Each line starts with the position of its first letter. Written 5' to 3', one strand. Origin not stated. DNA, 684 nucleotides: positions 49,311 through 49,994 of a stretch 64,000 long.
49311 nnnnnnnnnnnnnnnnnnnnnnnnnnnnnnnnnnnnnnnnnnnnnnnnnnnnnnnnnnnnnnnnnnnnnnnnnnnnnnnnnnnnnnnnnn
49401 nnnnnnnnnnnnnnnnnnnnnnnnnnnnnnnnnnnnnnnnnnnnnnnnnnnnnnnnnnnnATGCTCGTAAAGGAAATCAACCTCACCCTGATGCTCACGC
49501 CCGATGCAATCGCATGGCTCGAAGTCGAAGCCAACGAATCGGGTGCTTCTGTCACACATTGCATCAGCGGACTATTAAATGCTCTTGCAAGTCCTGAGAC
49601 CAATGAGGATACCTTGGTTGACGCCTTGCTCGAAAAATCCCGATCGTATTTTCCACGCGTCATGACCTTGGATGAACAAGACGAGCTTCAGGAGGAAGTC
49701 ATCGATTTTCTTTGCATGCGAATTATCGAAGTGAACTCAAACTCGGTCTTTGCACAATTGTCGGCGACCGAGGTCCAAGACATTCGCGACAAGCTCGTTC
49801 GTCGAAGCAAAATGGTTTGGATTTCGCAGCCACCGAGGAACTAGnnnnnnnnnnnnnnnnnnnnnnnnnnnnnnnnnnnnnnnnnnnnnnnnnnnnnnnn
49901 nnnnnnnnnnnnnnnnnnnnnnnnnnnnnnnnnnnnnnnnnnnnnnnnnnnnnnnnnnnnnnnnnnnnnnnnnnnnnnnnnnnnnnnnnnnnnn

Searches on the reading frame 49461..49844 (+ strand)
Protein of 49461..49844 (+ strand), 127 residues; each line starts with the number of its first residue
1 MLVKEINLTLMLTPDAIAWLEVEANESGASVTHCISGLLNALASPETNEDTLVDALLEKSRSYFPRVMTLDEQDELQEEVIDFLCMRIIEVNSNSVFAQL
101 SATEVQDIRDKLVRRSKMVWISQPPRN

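Call 21: search_protein_families(library=pfam, proteins=[window:49461-49844:+], max_evalue=0.01)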
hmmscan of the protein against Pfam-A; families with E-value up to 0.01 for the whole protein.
window:49461-49844:+ (127 aa): 1 family
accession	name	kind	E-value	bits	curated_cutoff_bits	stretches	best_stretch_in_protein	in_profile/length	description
PF13401.12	AAA_22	-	0.0016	19.2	27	1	21-87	38-105/130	AAA domain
